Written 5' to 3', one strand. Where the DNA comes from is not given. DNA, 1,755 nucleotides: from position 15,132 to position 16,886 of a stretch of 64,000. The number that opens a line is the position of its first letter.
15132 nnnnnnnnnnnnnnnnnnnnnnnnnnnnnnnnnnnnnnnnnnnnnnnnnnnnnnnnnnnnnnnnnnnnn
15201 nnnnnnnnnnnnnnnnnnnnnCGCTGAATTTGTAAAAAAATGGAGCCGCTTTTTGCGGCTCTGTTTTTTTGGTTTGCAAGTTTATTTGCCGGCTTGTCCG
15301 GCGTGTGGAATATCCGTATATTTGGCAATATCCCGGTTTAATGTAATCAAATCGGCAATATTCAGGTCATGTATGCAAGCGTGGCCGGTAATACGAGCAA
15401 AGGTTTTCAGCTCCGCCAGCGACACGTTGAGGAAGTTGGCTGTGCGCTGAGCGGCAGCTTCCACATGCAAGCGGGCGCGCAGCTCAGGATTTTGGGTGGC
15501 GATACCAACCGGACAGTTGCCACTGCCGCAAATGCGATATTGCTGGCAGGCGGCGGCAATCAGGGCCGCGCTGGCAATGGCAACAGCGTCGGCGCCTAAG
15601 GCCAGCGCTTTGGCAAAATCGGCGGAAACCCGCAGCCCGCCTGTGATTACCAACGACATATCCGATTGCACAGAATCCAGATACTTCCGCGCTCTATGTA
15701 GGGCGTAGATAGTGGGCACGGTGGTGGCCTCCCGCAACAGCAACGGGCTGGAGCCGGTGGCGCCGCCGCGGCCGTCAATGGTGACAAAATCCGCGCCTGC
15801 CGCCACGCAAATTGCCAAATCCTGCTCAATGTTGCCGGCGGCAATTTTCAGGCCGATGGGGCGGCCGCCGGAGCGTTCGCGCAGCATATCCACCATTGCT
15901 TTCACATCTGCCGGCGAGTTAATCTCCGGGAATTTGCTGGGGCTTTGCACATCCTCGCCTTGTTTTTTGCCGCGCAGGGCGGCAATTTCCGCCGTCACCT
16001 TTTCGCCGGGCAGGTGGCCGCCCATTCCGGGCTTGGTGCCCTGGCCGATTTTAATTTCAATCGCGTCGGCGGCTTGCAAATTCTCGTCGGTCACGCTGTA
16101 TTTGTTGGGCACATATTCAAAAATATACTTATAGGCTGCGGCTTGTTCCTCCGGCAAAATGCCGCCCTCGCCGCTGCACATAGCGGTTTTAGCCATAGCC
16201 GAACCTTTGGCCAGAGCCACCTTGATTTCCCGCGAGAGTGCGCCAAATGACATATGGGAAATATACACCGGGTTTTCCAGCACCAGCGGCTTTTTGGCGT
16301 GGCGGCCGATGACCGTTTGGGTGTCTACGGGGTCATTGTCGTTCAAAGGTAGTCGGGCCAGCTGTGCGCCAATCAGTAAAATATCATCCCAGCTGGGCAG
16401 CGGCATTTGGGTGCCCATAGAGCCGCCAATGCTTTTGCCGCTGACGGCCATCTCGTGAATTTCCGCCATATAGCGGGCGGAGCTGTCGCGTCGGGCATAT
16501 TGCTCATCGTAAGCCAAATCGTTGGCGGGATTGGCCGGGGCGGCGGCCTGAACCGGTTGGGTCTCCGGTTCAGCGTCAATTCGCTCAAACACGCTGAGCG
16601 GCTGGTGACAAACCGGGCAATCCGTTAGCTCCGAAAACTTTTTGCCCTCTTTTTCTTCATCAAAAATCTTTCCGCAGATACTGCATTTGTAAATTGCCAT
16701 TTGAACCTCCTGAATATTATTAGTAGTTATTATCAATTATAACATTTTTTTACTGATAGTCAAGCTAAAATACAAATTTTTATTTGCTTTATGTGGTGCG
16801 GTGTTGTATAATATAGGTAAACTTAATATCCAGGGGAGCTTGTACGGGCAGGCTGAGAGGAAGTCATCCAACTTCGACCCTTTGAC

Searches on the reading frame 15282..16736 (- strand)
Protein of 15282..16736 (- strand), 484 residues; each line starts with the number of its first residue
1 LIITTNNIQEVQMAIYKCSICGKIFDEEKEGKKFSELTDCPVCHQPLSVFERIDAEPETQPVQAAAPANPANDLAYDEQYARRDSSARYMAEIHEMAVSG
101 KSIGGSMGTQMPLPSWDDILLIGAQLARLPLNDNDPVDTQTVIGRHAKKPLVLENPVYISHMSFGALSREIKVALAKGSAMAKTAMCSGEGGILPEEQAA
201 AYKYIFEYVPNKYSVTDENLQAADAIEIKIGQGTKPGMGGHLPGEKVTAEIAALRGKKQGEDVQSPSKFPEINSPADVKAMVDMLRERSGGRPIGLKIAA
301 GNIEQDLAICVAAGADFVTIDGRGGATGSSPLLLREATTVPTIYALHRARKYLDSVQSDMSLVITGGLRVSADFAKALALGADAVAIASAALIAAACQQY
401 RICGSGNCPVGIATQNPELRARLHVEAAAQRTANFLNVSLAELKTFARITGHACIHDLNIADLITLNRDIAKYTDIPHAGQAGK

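Call 66: search_protein_families(library=pfam, proteins=[window:15282-16736:-], max_evalue=0.00001)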
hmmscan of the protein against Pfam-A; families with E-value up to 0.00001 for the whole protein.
window:15282-16736:- (484 aa): 3 families
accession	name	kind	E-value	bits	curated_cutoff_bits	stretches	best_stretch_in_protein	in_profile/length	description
PF01645.23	Glu_synthase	-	8.3e-94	315.2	20.4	1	122-451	36-367/369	Conserved region in glutamate synthase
PF01070.24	FMN_dh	-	5.5e-10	39.3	24.9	1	304-398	229-312/350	FMN-dependent dehydrogenase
PF00478.31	IMPDH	-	4.9e-06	26.2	25.6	1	280-389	134-237/345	IMP dehydrogenase / GMP reductase domain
